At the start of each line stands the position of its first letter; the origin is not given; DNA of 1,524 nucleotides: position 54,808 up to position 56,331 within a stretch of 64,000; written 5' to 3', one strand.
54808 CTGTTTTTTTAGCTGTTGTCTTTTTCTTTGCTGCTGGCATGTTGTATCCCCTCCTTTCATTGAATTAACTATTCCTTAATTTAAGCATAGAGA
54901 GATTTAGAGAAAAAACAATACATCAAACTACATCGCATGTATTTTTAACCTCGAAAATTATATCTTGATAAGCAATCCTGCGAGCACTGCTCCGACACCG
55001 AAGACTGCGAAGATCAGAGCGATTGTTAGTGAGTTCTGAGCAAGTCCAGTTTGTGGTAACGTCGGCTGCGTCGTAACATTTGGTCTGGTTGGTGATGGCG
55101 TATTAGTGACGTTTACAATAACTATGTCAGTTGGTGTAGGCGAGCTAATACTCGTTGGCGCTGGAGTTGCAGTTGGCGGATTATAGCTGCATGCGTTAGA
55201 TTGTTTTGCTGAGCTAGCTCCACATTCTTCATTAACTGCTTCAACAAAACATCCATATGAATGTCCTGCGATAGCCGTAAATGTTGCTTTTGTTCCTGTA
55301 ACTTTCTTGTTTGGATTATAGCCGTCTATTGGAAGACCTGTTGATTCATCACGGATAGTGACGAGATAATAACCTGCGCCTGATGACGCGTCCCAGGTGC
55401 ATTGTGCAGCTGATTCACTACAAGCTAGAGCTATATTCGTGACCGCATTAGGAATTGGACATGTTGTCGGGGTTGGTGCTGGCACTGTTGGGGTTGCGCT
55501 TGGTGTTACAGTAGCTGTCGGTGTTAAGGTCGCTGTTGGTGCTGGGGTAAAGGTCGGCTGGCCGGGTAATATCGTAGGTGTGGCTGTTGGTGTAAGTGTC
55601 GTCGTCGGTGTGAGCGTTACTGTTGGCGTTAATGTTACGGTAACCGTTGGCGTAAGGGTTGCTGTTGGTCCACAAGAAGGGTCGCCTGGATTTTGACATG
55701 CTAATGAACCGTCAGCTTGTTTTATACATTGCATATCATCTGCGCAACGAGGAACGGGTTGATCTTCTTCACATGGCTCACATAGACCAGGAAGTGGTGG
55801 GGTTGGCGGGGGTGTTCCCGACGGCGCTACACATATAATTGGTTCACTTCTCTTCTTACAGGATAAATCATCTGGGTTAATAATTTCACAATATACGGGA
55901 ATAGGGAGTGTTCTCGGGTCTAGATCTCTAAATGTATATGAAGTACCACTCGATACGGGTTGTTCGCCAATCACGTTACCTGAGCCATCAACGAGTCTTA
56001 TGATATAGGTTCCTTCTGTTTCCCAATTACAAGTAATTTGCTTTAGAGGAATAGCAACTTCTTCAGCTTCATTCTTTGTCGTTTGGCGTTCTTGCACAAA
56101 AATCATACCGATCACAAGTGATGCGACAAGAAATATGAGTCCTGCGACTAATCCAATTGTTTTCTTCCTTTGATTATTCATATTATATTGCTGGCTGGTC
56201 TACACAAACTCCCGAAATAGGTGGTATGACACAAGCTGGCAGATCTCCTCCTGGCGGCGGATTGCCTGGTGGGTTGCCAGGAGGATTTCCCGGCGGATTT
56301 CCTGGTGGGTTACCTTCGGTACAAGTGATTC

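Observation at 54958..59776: Five-gene operon of paralogous Cys-rich, Pro/Thr-linker surface proteins, two with LPxTG-type sorting signals, with no sortase in the window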

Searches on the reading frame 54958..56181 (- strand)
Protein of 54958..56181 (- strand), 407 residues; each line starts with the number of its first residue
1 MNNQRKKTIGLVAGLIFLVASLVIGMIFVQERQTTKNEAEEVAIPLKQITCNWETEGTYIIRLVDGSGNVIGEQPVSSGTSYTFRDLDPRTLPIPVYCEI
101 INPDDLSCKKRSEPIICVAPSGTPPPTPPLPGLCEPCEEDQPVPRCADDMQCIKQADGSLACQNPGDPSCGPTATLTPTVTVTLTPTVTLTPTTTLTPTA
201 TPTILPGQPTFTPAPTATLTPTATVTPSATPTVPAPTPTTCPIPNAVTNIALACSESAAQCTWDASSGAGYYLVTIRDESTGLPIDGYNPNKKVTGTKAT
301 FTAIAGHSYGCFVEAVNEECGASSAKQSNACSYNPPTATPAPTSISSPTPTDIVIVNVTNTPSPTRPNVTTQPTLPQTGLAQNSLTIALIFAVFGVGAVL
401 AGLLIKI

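Call 4: search_protein_families(library=pfam, proteins=[window:54958-56181:-], max_evalue=1)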
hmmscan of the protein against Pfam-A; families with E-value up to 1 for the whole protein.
window:54958-56181:- (407 aa): 1 family
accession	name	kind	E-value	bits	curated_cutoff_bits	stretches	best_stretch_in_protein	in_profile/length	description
PF00746.26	Gram_pos_anchor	-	0.017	15.5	20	1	369-399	3-34/43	LPXTG cell wall anchor motif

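Call 7: find_homologous_proteins(query=window:54958-56181:-)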
Query window:54958-56181:- (407 aa): 16 proteins with E <= 0.001 among 8000 candidates.
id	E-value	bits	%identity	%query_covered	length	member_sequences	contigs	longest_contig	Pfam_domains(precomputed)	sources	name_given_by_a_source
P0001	3.0e-186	638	69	100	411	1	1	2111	-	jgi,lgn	jgi:hypothetical protein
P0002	3.4e-178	611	67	100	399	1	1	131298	-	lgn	-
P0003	1.7e-170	586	68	100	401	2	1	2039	-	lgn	-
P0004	1.7e-149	516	58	100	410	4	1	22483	-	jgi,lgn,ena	-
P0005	3.6e-147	509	58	100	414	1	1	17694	-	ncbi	-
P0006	1.2e-129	451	56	94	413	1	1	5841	-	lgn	-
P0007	1.1e-93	333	63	66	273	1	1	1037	-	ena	-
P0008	1.1e-43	168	33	37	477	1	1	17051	-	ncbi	-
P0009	1.1e-33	135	33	99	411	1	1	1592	-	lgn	-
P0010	3.9e-23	100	38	44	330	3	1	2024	-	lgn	-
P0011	5.7e-7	47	-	-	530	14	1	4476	PF17802.8,PF13620.13,PF22904.4,PF17210.10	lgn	-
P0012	1.4e-6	46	-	-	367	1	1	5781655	PF00041.28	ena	-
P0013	1.4e-6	46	-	-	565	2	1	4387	-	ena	-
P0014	1.4e-4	39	-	-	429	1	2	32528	PF07510.17,PF05901.17,PF08239.18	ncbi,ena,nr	ncbi:MAG: excalibur calcium-binding domain-containing protein [Caldilineaceae bacterium]|nr:excalibu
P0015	2.4e-4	38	-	-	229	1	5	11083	-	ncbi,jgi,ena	-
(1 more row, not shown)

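Call 8: find_encoding_contigs(protein=P0002, flank=10000, max_places=3)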
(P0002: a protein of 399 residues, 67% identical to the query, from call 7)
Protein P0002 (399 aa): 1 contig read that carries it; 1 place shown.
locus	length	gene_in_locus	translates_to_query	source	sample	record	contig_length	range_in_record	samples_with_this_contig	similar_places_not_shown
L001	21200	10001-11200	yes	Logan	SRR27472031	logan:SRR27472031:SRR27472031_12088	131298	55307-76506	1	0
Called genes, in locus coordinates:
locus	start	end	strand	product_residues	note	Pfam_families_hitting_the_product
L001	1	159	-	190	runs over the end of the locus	-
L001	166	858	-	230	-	PF18306:LDcluster4, PF03641:Lysine_decarbox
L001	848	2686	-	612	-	PF00456:Transketolase_N, PF13292:DXP_synthase_N, PF00676:E1_dh (weak), PF02779:Transket_pyr, PF02780:Transketolase_C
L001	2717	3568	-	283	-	PF00188:CAP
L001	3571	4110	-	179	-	-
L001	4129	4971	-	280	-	PF02424:ApbE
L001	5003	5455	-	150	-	-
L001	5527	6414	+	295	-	-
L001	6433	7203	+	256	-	-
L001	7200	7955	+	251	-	-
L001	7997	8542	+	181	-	-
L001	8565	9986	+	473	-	-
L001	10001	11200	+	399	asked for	-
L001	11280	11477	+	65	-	-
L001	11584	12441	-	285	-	PF00892:EamA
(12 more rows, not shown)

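Call 9: find_encoding_contigs(protein=P0005, flank=10000, max_places=3)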
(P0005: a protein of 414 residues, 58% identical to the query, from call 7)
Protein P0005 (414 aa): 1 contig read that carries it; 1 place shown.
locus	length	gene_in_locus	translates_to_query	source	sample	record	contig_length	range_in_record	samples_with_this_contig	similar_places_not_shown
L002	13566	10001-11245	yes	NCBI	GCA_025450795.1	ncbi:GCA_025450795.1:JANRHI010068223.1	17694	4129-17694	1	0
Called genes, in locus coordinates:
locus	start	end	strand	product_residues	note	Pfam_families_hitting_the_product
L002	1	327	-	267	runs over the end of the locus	PF00188:CAP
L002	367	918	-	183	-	-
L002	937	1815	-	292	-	PF02424:ApbE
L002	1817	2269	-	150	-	-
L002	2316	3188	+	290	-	-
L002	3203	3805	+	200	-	PF09335:VTT_dom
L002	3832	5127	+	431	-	PF27218:MJ0043_C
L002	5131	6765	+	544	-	PF00580:UvrD-helicase, PF13245:AAA_19, PF13604:AAA_30 (faint), PF01443:Viral_helicase1 (faint), PF13361:UvrD_C, PF13538:UvrD_C_2 (weak)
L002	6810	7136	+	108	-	-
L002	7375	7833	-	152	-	-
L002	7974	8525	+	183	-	-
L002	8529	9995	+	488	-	-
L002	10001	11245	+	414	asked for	-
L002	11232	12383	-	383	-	PF07995:GSDH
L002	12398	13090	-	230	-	-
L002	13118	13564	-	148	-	?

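Call 13: search_protein_families(library=ncbifam, proteins=[window:54958-56181:-], max_evalue=0.1)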
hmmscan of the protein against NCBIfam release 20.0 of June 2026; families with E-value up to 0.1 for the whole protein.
window:54958-56181:- (407 aa): 1 family
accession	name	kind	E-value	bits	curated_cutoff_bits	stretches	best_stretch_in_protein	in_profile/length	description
NF053819.1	EF0750_LPXTG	subfamily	0.02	15.4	47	0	348-389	53-87/105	EF2685/EF0750 family sortase-dependent surface protein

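Call 36: predict_structure(alignment_id=A2)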
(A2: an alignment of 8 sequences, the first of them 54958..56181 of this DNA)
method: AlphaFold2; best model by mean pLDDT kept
length: 407 residues; sequences in the alignment: 8
mean_pLDDT: 60.7   pTM: 0.30
mean pLDDT of the five models: 60.7, 58.3, 55.4, 51.6, 51.3
residues with pLDDT >= 90: 9; 70-90: 155; 50-70: 87; < 50: 156
segments of 3 or more residues with pLDDT < 50: 32-41, 107-109, 114-132, 141-144, 171-238, 339-387
pLDDT, mean of each block of 10 residues (from residue 1): 58 78 67 46 66 77 81 81 80 77 58 39 34 58 56 66 62 38 38 43 43 45 42 47 82 83 88 86 73 88 83 84 80 64 38 31 30 33 47 62 55
secondary structure, 60 per line:
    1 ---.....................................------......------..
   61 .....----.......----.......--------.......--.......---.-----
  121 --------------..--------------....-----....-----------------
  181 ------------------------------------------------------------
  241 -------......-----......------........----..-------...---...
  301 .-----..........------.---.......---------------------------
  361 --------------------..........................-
elements in order: H4-40 E47-52 E59-65 E70-76 E81-87 E96-102 E105-111 E151-154 E160-163 E248-253 E259-264 E271-278 E292-294 E298-301 E307-316 E327-333 H381-406

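Call 40: fold_search(model_id=the predicted structure, library=pdb)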
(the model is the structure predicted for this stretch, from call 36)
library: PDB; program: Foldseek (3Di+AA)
matches with E <= 10: 1593; with E <= 0.001: 62
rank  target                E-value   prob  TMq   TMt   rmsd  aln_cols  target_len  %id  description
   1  5n47_F                1.7e-05  1.00  0.19  0.27  14.4       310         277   12  Structure of Anticalin N7E in complex with the three-domain fragment Fn7B8 of human oncofetal fibronectin (released 2018-02-14)
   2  1fnh                  2.0e-05  1.00  0.19  0.28  14.7       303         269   11  CRYSTAL STRUCTURE OF HEPARIN AND INTEGRIN BINDING SEGMENT OF HUMAN FIBRONECTIN (released 1999-03-16)
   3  9a3v_B                2.2e-05  1.00  0.18  0.38  13.7       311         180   11  Predicted model of tissue transglutaminase 2 (TG2) in complex with plasma fibronectin type III modules 14 and 15 (FNII (released 2024-02-02)
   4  6xay_C                2.7e-05  1.00  0.18  0.27  28.2       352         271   13  Structure of a fragment of human fibronectin containing the 10th, 11th and 12th type III domains (released 2021-06-09)
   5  5n47_D                3.0e-05  1.00  0.18  0.26  23.6       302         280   14  Structure of Anticalin N7E in complex with the three-domain fragment Fn7B8 of human oncofetal fibronectin (released 2018-02-14)
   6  4wtw_B                4.7e-05  1.00  0.19  0.76   2.2        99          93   13  Crystal structure of the third FnIII domain of integrin beta4 (released 2015-02-11)
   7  5n47_B                4.9e-05  1.00  0.18  0.39  17.4       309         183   13  Structure of Anticalin N7E in complex with the three-domain fragment Fn7B8 of human oncofetal fibronectin (released 2018-02-14)
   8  6xay_B                5.2e-05  1.00  0.19  0.28  25.8       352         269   12  Structure of a fragment of human fibronectin containing the 10th, 11th and 12th type III domains (released 2021-06-09)
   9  6xay_A                6.5e-05  1.00  0.18  0.27  27.6       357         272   13  Structure of a fragment of human fibronectin containing the 10th, 11th and 12th type III domains (released 2021-06-09)
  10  4gh7_D                7.3e-05  1.00  0.19  0.26  15.6       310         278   12  Crystal structure of Anticalin N7A in complex with oncofetal fibronectin fragment Fn7B8 (released 2012-12-26)
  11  8peq_A                8.2e-05  1.00  0.18  0.27  23.3       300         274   14  Complex of diubiquitin-derived artificial binding protein (Affilin) variant Af2 with its target oncofetal fibronectin  (released 2024-06-26)
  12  2v5y                  8.7e-05  1.00  0.18  0.13  15.6       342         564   11  Crystal structure of the receptor protein tyrosine phosphatase mu ectodomain (released 2007-09-11)
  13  6hyf_A                9.2e-05  1.00  0.19  0.68   2.2        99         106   12  Crystal structure of the third FNIII domain from rat beta4 integrin, a binding site for periaxin (released 2019-05-08)
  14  4wtw_A                9.7e-05  1.00  0.19  0.72   2.4        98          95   14  Crystal structure of the third FnIII domain of integrin beta4 (released 2015-02-11)
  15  9p6s_C                1.1e-04  1.00  0.18  0.37  15.4       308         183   14  Cryo-EM structure of human integrin alpha5beta1 in complex with fibronectin (FN 7-10) (released 2026-03-25)
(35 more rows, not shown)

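Call 43: search_solved_structures(query=A2, max_evalue=1)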
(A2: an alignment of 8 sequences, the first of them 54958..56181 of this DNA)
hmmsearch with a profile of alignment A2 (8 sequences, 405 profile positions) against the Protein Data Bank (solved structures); distinct sequences matched with E-value up to 1: 4.
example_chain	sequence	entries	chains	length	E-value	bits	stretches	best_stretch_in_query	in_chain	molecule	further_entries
8zvk_A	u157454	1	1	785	2e-07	33.5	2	170-242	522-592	AaBgIC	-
4atu_I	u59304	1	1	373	0.16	14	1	184-238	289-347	NEURONAL MIGRATION PROTEIN DOUBLECORTIN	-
7q5s_A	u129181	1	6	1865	0.23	13.5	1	149-212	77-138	3-oxoacyl-[acyl-carrier-protein] reductase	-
8jjr_y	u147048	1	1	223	0.75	11.8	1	184-264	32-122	PsaU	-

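Call 64: find_encoding_contigs(protein=P0008, flank=10000, max_places=2)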
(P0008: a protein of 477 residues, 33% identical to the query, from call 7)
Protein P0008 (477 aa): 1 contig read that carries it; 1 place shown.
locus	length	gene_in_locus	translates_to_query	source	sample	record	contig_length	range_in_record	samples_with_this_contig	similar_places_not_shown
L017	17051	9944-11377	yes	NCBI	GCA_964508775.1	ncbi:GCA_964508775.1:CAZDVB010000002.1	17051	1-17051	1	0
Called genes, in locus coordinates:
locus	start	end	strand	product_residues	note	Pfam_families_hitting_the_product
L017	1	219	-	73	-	?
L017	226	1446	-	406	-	PF08323:Glyco_transf_5, PF20706:GT4-conflict, PF13439:Glyco_transf_4, PF13579:Glyco_trans_4_4, PF00982:Glyco_transf_20 (faint), PF00534:Glycos_transf_1, PF13692:Glyco_trans_1_4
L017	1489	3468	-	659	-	PF00723:Glyco_hydro_15, PF22422:MGH1-like_GH (faint)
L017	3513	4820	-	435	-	PF00342:PGI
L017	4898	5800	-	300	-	PF00188:CAP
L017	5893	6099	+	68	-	-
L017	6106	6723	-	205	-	-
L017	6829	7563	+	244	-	PF04203:Sortase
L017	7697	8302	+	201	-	-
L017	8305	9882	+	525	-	-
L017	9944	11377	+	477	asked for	-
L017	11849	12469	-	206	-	PF00300:His_Phos_1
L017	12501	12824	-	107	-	-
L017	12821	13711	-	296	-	-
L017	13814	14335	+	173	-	PF03073:TspO_MBR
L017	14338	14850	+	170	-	-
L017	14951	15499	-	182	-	PF13399:LytR_C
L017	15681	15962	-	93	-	-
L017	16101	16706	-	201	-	-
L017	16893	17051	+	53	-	?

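Call 67: search_protein_families(library=ncbifam, proteins=[L017:6793-7563:+, L017:7697-8302:+, L017:8305-9882:+, L017:9944-11377:+, L017:6106-6723:-], max_evalue=0.01)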
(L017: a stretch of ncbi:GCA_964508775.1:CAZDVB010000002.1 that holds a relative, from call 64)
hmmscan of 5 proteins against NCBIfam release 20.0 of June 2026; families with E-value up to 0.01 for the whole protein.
L017:6793-7563:+ (256 aa): 4 families
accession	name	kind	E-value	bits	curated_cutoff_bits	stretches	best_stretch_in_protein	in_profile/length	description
NF033748.1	class_F_sortase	subfamily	6.1e-42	142.9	166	1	97-247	3-154/155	class F sortase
NF033747.1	class_E_sortase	subfamily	4.1e-07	30.1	160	1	94-230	59-193/211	class E sortase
NF058671.1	sortase_SrtD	exception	7.7e-06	25.7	140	1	108-190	67-136/187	class D sortase, LPxTATN-specific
NF033746.1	class_D_sortase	subfamily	5.9e-05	22.9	165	1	107-196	12-87/135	class D sortase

L017:7697-8302:+ (201 aa): 1 family
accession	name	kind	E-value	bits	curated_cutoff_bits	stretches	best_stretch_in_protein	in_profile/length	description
NF052375.1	antisigma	equivalog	0.0046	17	100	1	26-97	64-134/217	anti-sigma factor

L017:8305-9882:+ (525 aa): 0 families

L017:9944-11377:+ (477 aa): 0 families

L017:6106-6723:- (205 aa): 0 families
